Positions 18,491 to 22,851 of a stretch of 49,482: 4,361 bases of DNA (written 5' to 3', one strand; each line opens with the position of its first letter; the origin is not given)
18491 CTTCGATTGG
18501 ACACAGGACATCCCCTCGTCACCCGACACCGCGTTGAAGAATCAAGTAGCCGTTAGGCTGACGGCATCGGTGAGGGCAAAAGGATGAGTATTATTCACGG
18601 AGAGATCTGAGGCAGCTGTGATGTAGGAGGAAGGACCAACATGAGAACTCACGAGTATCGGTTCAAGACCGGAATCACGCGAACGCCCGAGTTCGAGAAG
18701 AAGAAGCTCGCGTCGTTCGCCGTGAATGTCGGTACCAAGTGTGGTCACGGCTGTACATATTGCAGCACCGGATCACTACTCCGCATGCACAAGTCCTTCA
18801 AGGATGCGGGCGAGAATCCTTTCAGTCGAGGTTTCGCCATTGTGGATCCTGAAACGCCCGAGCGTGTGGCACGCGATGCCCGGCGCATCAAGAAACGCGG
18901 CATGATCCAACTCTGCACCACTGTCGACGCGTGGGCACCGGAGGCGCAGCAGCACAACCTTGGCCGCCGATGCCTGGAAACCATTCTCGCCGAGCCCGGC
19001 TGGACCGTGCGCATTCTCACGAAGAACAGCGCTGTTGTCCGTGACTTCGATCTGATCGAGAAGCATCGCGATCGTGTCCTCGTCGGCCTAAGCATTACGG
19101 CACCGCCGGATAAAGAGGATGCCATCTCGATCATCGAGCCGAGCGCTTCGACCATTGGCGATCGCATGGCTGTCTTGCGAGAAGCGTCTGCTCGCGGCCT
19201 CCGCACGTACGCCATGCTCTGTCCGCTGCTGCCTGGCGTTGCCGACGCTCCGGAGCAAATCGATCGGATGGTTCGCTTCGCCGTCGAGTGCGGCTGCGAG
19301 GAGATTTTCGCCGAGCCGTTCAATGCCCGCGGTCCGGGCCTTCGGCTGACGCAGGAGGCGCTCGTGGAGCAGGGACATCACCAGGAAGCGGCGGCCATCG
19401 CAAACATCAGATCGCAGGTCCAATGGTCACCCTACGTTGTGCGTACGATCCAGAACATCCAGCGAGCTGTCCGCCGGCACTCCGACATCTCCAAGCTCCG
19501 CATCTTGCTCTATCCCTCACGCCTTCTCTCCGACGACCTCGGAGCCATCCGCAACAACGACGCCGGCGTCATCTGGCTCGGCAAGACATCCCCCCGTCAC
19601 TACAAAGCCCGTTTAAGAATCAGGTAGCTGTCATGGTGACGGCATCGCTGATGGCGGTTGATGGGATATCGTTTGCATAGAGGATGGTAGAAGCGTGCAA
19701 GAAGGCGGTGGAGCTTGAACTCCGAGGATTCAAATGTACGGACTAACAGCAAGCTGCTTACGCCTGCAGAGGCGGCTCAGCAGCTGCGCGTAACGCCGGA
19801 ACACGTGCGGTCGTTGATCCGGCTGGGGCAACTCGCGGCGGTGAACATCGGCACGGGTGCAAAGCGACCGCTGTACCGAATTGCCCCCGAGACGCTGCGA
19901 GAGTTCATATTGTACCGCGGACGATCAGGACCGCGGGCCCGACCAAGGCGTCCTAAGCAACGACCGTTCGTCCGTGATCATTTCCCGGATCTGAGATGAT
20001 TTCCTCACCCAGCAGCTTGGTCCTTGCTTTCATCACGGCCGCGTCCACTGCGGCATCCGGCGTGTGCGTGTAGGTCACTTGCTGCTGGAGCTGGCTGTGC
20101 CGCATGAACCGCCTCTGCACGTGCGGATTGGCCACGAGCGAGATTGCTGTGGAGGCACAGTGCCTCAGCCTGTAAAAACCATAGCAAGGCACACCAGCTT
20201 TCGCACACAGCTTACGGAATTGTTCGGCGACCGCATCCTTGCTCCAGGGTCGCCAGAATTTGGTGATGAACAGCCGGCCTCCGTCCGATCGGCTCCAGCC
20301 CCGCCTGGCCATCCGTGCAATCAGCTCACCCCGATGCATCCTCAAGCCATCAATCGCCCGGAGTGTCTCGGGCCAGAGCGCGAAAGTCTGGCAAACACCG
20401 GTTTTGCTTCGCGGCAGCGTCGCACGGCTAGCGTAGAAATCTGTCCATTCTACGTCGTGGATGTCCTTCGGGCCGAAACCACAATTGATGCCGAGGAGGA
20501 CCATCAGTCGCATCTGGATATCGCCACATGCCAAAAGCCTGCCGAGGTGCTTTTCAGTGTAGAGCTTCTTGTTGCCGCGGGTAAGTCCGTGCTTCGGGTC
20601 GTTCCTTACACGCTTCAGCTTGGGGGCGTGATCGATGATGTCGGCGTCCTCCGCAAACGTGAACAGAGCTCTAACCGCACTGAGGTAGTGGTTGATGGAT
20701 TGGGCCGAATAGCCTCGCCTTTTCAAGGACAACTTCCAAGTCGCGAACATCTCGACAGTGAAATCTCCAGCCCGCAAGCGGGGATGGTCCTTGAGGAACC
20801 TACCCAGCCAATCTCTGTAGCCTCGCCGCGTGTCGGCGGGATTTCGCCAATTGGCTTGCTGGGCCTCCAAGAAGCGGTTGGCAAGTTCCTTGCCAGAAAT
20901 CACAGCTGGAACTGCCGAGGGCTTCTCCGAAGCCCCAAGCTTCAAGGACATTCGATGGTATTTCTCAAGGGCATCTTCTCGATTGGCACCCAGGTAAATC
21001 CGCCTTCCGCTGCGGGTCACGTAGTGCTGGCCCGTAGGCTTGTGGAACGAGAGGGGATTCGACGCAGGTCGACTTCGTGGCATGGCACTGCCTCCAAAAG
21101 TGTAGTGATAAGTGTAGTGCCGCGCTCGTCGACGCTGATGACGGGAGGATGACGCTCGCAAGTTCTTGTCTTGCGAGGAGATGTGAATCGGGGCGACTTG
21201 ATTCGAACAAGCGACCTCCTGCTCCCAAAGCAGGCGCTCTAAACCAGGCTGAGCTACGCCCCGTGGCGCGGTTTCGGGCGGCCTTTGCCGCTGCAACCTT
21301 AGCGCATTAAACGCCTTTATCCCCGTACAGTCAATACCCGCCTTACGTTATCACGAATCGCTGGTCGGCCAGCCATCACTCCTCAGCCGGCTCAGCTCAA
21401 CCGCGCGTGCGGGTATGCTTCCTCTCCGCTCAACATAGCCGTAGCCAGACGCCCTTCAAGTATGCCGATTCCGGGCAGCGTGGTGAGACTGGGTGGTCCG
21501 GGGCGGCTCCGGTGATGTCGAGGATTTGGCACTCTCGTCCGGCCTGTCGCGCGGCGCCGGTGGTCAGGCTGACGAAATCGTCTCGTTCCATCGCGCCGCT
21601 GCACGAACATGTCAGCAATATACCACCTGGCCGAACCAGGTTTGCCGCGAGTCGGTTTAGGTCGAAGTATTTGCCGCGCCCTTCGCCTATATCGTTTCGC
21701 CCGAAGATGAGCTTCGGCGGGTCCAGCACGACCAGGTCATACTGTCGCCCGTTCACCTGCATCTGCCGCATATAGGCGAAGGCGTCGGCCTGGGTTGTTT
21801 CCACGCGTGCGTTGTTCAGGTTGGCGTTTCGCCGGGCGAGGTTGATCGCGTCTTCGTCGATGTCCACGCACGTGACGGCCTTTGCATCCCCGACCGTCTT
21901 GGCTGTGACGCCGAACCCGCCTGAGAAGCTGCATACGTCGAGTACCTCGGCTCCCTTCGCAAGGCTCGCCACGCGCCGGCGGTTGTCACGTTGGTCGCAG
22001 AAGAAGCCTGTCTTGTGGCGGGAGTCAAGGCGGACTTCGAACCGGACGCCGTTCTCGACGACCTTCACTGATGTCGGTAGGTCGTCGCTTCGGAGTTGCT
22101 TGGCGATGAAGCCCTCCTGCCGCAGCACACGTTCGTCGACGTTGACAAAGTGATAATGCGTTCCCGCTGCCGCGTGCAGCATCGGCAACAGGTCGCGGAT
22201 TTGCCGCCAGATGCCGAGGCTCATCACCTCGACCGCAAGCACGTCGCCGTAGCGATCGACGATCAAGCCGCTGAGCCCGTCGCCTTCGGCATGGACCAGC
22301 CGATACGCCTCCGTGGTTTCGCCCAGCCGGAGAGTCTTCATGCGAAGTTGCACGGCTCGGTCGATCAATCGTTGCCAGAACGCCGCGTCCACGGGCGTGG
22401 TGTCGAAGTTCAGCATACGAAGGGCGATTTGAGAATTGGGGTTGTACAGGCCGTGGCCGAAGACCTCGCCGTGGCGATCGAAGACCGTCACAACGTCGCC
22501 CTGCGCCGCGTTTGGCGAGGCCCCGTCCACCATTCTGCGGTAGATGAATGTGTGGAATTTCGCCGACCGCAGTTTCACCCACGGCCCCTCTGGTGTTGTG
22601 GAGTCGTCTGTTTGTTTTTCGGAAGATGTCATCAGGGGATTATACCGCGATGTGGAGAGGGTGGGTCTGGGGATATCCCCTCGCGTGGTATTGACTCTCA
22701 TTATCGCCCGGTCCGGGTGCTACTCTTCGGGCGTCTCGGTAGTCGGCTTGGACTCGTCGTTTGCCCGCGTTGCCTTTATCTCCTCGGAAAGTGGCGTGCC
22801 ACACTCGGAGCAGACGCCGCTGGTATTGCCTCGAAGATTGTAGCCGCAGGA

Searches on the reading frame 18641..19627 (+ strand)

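Call 58: search_protein_families(library=pfam, proteins=[window:18641-19627:+], max_evalue=0.001)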
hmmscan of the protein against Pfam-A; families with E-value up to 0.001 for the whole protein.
window:18641-19627:+ (328 aa): 2 families
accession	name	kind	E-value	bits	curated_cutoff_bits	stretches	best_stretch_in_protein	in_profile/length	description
PF04055.27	Radical_SAM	-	3e-09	37.7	29.5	1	28-207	1-162/166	Radical SAM superfamily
PF07505.17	DUF5131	-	0.00073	19.6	28.9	0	32-157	18-140/243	Protein of unknown function (DUF5131)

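Call 84: search_protein_families(library=padloc, proteins=[window:18641-19627:+], max_evalue=0.01)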
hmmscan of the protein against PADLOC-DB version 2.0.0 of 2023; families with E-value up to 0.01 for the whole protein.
window:18641-19627:+ (328 aa): 2 families
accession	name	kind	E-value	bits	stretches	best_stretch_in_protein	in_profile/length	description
PDLC04569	PDC-M30B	-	0.00033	18.3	1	32-156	20-137/241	-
PDLC04639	PDC-M41B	-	0.00072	17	1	31-153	19-134/241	-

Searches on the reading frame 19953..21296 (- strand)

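Call 58: search_protein_families(library=pfam, proteins=[window:19953-21296:-], max_evalue=0.001)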
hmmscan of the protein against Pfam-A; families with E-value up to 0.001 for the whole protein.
window:19953-21296:- (447 aa): 2 families
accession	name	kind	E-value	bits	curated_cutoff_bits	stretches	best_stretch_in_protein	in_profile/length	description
PF02899.23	Phage_int_SAM_1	-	4.3e-06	27.4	22.3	1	154-216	16-80/83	Phage integrase, N-terminal SAM-like domain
PF00589.27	Phage_integrase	-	5.1e-05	23.6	27.1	1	257-412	19-168/172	Phage integrase family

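Call 102: search_protein_families(library=ncbifam, proteins=[window:19953-21185:-], max_evalue=0.01)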
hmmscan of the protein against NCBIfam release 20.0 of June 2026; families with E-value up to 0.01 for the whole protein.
window:19953-21185:- (410 aa): 4 families
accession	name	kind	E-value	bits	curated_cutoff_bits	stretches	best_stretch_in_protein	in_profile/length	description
NF040815.2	recomb_XerA_Arch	equivalog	7.1e-08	32.3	220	1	117-378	14-257/263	site-specific tyrosine recombinase/integron integrase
TIGR02224.1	recomb_XerC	equivalog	6.6e-06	25.7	335.15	1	104-188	2-90/295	tyrosine recombinase XerC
TIGR02225.1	recomb_XerD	equivalog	5.8e-05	22.6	329.6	1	104-192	2-91/290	site-specific tyrosine recombinase XerD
NF001399.0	PRK00283.1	subfamily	0.0014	18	279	1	101-191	8-100/300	tyrosine recombinase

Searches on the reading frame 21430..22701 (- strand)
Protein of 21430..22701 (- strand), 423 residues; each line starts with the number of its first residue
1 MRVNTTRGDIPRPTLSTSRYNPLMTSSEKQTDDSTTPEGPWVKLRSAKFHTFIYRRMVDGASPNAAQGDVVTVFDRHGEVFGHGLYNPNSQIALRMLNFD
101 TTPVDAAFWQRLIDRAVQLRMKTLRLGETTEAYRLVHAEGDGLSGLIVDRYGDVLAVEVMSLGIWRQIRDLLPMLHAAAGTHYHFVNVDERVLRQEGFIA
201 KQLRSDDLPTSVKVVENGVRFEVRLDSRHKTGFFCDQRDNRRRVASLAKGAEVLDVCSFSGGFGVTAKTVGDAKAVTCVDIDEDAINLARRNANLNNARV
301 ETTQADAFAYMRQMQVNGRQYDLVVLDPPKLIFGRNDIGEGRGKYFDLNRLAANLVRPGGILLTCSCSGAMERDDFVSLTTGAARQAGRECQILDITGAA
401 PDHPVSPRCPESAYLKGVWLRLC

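Call 58: search_protein_families(library=pfam, proteins=[window:21430-22701:-], max_evalue=0.001)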
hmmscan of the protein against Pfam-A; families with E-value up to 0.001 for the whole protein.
window:21430-22701:- (423 aa): 12 families
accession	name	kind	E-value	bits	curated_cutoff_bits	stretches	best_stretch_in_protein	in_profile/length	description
PF10672.15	Methyltrans_SAM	-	2.7e-18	66.7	27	1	205-377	79-249/286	S-adenosylmethionine-dependent methyltransferase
PF17785.7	PUA_3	-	4e-12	46.2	22.6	1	48-98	13-63/64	PUA-like domain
PF13847.12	Methyltransf_31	-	2.5e-08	34.2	27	1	249-368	3-113/145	Methyltransferase domain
PF03602.21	Cons_hypoth95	-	7.9e-08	32.6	24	1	248-329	40-122/182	Conserved hypothetical protein 95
PF05175.20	MTS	-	9.2e-08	32.3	23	1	250-329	32-107/170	Methyltransferase small domain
PF09445.16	Methyltransf_15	-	2.4e-07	30.9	22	1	253-329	4-80/165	RNA cap guanine-N2 methyltransferase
PF02475.24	TRM5-TYW2_MTfase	-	3.8e-07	30.7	28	1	214-306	3-95/164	TRM5/TYW2 methyltransferase domain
PF06325.19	PrmA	-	8.1e-07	29.3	22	1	247-325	159-231/296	Ribosomal protein L11 methyltransferase (PrmA)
PF13649.12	Methyltransf_25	-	1e-06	29.7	27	1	253-326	1-70/97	Methyltransferase domain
PF01728.25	FtsJ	-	5.5e-05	23.6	24.1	1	247-363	19-136/181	FtsJ-like methyltransferase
PF01564.23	Spermine_synth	-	5.7e-05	23.2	22.9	1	274-330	43-101/186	Spermine/spermidine synthase domain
PF02005.22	TRM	-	0.00013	21.7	27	1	251-328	51-128/376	N2,N2-dimethylguanosine tRNA methyltransferase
